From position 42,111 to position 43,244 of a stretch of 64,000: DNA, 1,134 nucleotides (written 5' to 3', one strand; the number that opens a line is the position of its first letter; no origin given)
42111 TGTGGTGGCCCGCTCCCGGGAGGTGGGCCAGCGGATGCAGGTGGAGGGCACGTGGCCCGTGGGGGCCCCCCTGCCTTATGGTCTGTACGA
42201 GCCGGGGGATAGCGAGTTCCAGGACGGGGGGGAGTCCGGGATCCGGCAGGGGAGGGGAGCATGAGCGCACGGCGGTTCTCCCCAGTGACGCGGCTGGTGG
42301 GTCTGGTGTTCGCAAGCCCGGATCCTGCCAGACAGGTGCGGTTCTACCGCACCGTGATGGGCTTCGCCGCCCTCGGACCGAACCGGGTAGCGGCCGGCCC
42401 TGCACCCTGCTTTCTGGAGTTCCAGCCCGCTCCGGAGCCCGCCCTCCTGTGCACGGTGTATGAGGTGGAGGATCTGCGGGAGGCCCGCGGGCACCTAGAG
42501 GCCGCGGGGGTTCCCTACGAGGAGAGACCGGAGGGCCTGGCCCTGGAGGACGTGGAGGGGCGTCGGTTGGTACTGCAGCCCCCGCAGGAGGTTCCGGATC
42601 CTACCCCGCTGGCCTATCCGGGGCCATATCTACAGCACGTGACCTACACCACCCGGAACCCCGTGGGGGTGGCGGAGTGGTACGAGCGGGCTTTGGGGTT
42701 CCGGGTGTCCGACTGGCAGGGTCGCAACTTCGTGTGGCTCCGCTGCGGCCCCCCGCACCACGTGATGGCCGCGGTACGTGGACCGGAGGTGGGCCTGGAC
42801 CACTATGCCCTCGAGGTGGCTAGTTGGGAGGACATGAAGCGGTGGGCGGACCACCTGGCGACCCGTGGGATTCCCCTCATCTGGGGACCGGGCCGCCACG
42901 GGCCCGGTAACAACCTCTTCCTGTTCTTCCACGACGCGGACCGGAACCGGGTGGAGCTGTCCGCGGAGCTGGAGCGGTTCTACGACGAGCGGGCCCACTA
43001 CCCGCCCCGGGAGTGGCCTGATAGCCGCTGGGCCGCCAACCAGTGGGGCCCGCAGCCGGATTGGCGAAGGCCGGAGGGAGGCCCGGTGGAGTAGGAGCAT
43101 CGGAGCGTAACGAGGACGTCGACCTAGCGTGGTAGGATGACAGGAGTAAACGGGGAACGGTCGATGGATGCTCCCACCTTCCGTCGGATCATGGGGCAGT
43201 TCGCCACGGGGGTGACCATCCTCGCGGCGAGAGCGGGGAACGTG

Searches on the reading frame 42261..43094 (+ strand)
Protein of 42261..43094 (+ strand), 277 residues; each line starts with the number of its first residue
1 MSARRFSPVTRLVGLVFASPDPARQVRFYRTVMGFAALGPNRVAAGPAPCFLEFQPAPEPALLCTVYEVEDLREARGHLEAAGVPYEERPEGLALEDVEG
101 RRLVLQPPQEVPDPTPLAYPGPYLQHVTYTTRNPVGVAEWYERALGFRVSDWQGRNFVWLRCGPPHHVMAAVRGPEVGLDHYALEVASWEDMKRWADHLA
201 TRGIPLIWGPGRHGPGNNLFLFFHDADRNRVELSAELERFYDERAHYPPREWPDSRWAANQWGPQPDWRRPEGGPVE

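Call 6: search_protein_families(library=pfam, proteins=[window:42261-43094:+])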
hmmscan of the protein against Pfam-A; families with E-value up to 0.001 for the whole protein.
window:42261-43094:+ (277 aa): 3 families
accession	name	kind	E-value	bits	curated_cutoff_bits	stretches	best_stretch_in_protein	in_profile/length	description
PF00903.31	Glyoxalase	-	8.4e-17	62.1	20.6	1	124-233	2-121/121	Glyoxalase/Bleomycin resistance protein/Dioxygenase superfamily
PF13669.12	Glyoxalase_4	-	7.7e-05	23.4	27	0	102-150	49-94/109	Glyoxalase/Bleomycin resistance protein/Dioxygenase superfamily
PF18029.7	Glyoxalase_6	-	0.00031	21.8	23.6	0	15-102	2-102/106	Glyoxalase-like domain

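Call 7: search_protein_families(library=ncbifam, proteins=[window:42261-43094:+])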
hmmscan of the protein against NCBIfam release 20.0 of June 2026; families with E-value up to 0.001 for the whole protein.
window:42261-43094:+ (277 aa): 4 families
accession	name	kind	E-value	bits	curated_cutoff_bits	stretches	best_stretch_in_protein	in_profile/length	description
TIGR02295.1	HpaD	equivalog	1.4e-16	60.5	321.4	1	124-237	140-261/298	3,4-dihydroxyphenylacetate 2,3-dioxygenase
TIGR03211.1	catechol_2_3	equivalog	3e-14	53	320.2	1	123-253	145-279/303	catechol 2,3-dioxygenase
NF045631.1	exdiol_diox_HsaC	equivalog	9.1e-07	28.3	450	0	125-221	142-253/296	iron-dependent extradiol dioxygenase HsaC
TIGR03213.1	23dbph12diox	equivalog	2.5e-05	23.9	366.45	1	88-215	106-243/287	biphenyl-2,3-diol 1,2-dioxygenase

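Call 57: search_solved_structures(query=window:42261-43094:+)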
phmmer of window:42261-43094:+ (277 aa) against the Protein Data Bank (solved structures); distinct sequences matched with E-value up to 0.001: 18.
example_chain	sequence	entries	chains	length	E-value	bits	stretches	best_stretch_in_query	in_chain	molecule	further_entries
3b59_A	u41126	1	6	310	3e-22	82.4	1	124-265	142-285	Glyoxalase/bleomycin resistance protein/dioxygenase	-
5znh_A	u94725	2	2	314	7.4e-10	41.7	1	161-239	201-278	Catechol 2,3-dioxygenase, extradiol protein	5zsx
5zsz_A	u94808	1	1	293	1e-09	41.2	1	161-238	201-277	Catechol 2,3-dioxygenase, Extradiol ring cleavage protein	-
3lm4_A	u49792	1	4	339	9.2e-08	34.8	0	133-240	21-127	Catechol 2,3-dioxygenase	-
7q2a_A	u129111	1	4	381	1.3e-07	34.3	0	133-240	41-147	Catechol 2,3-dioxygenase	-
9wgj_A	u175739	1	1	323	2e-07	33.7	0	124-236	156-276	Catechol 1,2-dioxygenase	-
4ghc_A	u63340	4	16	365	1.4e-06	30.9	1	139-253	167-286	Homoprotocatechuate 2,3-dioxygenase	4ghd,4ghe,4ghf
3hpv_A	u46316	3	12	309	1.8e-06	30.6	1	152-259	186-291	Catechol 2,3-dioxygenase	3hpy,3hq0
1f1x_A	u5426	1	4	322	2.4e-06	30.2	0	139-253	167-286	HOMOPROTOCATECHUATE 2,3-DIOXYGENASE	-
1mpy_A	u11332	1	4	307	3.7e-06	29.5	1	149-237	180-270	CATECHOL 2,3-DIOXYGENASE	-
3ecj_A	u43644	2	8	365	3.8e-06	29.5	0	139-253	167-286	PROTEIN (Homoprotocatechuate 2,3-dioxygenase)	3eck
1q0c_A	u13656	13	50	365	3.8e-06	29.5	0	139-253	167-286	homoprotocatechuate 2,3-dioxygenase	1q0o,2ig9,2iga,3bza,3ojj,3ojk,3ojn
4z6n_A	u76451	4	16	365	2.3e-05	26.9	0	140-253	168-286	Homoprotocatechuate 2,3-dioxygenase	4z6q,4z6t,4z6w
4z6m_A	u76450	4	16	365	2.4e-05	26.9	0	141-253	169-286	Homoprotocatechuate 2,3-dioxygenase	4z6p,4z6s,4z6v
4z6l_A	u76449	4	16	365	2.5e-05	26.8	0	141-253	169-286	Homoprotocatechuate 2,3-dioxygenase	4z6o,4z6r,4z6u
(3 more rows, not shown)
